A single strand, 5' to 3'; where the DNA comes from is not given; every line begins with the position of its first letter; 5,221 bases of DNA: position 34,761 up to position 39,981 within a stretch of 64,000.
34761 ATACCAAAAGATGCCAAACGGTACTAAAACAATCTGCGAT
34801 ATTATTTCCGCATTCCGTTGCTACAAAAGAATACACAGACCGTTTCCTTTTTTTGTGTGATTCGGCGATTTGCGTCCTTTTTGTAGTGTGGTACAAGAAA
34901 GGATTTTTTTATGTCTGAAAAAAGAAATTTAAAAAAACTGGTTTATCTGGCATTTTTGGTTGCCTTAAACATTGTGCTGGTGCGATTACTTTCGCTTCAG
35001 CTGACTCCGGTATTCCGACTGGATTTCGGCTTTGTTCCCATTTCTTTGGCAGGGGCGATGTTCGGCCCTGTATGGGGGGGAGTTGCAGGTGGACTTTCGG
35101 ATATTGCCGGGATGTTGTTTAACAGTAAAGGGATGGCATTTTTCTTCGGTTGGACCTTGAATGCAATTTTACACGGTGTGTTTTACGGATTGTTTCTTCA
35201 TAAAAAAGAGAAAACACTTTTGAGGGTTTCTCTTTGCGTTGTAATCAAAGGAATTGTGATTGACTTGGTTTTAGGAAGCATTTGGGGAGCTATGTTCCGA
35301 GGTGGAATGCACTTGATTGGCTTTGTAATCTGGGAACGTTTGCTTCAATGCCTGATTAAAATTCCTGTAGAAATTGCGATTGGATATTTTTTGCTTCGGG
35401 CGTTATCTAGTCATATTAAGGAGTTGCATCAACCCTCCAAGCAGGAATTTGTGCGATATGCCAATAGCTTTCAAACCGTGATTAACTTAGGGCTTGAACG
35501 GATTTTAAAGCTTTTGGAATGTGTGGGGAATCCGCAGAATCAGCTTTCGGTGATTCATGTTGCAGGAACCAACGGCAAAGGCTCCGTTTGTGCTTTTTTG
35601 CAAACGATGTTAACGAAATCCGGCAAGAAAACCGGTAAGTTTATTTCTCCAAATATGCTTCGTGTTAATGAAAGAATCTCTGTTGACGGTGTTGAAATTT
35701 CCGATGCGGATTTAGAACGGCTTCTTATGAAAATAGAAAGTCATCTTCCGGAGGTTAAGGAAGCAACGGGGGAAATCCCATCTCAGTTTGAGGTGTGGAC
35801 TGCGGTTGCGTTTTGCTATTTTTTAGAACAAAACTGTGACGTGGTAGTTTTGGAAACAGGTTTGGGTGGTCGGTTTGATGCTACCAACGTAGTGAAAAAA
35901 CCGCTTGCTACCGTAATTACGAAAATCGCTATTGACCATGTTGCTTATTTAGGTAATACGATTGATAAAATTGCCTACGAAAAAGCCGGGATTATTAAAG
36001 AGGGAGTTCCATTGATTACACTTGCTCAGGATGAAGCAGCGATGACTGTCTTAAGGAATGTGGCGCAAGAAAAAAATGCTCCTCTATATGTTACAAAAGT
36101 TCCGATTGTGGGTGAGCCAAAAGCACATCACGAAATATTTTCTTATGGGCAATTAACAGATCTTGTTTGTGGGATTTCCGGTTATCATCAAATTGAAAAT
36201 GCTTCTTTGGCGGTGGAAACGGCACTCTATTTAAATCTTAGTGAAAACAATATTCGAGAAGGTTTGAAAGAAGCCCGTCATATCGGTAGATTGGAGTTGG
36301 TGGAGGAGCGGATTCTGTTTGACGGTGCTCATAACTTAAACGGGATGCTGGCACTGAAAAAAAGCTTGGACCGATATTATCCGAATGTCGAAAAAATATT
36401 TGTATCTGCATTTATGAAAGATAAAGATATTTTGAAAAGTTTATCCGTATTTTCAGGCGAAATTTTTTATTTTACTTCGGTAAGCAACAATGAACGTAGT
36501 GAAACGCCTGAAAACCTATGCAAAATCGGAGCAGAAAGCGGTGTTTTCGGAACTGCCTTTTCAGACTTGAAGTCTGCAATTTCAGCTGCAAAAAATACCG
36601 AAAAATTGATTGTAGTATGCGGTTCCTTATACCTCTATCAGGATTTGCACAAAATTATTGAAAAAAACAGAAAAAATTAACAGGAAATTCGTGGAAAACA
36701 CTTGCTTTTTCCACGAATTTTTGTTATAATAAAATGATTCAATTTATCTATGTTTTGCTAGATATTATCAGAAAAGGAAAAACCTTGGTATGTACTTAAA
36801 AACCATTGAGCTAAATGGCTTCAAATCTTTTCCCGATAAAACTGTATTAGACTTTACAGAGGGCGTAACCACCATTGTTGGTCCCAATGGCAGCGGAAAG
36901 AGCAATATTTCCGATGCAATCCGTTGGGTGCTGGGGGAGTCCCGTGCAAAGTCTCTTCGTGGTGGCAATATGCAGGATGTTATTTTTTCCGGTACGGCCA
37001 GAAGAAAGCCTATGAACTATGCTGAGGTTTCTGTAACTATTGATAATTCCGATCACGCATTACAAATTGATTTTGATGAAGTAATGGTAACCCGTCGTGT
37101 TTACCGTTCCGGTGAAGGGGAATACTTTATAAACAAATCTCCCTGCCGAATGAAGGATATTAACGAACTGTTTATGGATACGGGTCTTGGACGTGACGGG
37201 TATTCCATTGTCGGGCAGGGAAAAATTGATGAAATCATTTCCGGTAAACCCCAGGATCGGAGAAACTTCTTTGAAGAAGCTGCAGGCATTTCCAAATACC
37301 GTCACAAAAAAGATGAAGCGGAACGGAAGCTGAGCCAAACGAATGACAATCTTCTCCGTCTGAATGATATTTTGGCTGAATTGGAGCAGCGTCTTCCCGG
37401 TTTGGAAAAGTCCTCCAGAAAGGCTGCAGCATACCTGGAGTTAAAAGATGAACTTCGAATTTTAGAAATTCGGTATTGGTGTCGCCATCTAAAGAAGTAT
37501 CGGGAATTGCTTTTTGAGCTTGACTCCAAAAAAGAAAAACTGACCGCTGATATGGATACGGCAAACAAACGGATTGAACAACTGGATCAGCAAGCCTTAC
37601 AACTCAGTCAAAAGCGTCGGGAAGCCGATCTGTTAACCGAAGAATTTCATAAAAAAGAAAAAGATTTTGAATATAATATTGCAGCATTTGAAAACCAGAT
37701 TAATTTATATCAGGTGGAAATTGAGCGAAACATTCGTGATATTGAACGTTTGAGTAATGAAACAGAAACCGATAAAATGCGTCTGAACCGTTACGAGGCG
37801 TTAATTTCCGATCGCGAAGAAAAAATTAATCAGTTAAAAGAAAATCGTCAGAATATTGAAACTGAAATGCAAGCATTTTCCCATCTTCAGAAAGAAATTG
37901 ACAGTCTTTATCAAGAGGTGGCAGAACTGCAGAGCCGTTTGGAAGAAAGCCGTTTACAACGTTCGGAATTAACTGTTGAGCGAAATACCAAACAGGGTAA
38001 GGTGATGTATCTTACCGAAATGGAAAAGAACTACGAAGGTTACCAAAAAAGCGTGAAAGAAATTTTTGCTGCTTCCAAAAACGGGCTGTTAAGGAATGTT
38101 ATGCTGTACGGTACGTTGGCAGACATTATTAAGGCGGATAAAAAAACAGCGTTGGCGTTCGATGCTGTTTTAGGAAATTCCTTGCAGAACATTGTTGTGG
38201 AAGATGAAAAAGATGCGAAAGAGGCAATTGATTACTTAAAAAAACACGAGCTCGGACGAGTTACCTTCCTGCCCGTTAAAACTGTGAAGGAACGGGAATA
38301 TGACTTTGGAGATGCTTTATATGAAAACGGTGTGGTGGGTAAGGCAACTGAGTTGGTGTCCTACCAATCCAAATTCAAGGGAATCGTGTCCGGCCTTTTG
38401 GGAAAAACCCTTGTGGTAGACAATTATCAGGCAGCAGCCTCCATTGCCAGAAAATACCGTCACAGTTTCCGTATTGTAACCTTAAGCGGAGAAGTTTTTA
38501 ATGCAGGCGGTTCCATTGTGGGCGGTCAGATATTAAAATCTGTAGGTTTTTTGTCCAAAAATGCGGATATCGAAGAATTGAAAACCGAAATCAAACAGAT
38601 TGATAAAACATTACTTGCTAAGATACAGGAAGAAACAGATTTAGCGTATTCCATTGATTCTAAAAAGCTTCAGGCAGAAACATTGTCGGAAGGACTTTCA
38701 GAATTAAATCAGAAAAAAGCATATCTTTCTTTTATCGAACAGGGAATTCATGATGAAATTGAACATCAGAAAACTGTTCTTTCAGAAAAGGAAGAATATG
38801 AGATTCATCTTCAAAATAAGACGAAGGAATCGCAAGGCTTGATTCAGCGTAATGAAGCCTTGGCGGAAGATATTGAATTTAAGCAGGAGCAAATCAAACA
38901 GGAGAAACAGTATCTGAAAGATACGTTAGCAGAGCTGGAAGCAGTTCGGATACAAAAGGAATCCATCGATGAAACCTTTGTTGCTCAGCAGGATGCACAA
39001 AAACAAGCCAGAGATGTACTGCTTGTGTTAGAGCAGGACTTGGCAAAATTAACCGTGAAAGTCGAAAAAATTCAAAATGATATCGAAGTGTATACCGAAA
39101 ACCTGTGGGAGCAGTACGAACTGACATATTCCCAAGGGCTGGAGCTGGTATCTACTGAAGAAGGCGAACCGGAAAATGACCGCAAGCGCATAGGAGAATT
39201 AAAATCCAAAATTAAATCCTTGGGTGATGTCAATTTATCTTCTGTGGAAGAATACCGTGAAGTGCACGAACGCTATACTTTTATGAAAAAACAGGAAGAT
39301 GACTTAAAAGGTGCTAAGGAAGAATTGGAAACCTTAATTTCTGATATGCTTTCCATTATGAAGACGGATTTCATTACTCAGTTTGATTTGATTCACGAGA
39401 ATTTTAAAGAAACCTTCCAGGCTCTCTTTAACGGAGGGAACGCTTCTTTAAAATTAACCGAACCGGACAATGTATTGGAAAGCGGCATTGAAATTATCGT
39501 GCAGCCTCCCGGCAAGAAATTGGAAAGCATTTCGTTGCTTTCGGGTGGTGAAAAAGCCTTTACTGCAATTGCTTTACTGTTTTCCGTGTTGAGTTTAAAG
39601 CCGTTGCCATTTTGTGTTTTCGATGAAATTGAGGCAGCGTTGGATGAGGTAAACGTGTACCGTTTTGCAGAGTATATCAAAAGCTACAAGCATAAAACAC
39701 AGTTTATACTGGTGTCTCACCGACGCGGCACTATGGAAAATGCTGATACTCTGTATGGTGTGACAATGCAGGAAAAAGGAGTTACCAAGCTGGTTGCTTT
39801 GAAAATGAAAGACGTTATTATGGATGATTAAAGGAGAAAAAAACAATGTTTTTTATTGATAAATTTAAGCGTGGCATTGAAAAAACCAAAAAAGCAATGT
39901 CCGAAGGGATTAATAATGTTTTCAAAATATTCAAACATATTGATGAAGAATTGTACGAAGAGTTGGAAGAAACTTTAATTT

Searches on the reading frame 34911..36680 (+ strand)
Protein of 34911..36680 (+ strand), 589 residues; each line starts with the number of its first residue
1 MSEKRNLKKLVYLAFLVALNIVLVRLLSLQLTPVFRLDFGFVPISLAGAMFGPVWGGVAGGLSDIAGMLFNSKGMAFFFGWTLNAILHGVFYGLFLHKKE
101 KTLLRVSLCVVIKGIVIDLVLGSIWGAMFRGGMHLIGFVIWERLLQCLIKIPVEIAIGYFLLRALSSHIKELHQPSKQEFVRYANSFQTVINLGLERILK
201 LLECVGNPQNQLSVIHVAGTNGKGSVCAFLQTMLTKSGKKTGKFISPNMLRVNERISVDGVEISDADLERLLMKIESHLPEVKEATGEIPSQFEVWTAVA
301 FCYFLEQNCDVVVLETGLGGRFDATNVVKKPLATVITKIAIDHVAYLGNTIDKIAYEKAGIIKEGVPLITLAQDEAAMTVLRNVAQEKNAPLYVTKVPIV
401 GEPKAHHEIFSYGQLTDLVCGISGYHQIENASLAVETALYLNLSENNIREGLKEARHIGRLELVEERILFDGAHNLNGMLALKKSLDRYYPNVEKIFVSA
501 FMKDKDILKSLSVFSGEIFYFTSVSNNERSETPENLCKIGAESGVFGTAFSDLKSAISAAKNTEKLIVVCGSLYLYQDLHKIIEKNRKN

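Call 62: search_protein_families(library=pfam, proteins=[window:34911-36680:+], max_evalue=0.00001)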
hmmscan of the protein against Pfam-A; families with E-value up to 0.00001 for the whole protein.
window:34911-36680:+ (589 aa): 4 families
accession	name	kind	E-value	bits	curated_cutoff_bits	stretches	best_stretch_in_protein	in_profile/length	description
PF12822.12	ECF_trnsprt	-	9.8e-12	45.6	30.7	1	8-157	1-164/169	ECF transporter, substrate-specific component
PF07155.17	ECF-ribofla_trS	-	3.1e-09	37.5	26.7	1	6-117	3-117/172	ECF-type riboflavin transporter, S component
PF08245.18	Mur_ligase_M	-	6.3e-09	36.5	24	1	217-435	1-197/200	Mur ligase middle domain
PF02875.26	Mur_ligase_C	-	7.3e-09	37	28.4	1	459-572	1-126/127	Mur ligase, glutamate ligase domain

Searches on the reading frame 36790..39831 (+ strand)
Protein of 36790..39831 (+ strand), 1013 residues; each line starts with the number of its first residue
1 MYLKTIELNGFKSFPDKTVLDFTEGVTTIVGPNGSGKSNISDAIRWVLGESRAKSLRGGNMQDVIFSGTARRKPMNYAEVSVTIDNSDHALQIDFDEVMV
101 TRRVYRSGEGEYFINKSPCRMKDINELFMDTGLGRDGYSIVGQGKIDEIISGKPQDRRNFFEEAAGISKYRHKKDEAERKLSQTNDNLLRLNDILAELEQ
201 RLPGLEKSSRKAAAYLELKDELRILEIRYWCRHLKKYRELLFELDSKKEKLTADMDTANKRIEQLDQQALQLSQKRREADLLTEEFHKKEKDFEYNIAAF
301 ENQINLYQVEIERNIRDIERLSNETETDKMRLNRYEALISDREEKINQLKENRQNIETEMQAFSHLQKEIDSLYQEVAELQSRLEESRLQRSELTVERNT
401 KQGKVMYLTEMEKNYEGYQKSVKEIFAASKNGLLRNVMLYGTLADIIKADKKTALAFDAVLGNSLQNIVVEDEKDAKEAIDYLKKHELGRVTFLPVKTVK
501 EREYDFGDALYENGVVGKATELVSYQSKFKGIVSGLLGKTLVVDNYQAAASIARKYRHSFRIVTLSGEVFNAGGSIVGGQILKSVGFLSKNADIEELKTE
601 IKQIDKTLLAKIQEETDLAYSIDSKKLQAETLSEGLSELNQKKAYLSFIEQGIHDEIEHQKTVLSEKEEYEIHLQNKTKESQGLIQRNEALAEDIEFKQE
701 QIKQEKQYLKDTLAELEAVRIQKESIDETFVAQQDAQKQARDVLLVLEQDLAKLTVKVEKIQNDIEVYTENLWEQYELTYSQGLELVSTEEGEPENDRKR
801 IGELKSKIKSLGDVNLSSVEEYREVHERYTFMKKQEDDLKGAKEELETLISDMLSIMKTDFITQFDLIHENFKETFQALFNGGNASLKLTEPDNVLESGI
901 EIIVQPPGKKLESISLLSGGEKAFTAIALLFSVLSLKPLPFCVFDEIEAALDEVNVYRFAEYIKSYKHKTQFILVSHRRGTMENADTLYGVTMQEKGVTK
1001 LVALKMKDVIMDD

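Call 62: search_protein_families(library=pfam, proteins=[window:36790-39831:+], max_evalue=0.00001)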
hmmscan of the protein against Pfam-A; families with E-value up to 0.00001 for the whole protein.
window:36790-39831:+ (1013 aa): 6 families
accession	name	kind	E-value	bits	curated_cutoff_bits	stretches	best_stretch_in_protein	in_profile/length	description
PF02463.25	SMC_N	-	4.8e-68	229.3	40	1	2-999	1-219/220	RecF/RecN/SMC N terminal domain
PF06470.18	SMC_hinge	-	3.4e-29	102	22.5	1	439-553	4-116/116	SMC proteins Flexible Hinge Domain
PF13476.12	AAA_23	-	1.3e-18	68.8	27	1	6-200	2-188/201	AAA domain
PF13304.12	AAA_21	-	2.3e-16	61.2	27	1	798-977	149-298/304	AAA domain, putative AbiEii toxin, Type IV TA system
PF13175.12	AAA_15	-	8.8e-16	58.9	32.1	1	1-397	1-266/374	AAA ATPase domain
PF13555.12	AAA_29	-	9e-06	25.8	27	0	4-48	2-46/61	P-loop containing region of AAA domain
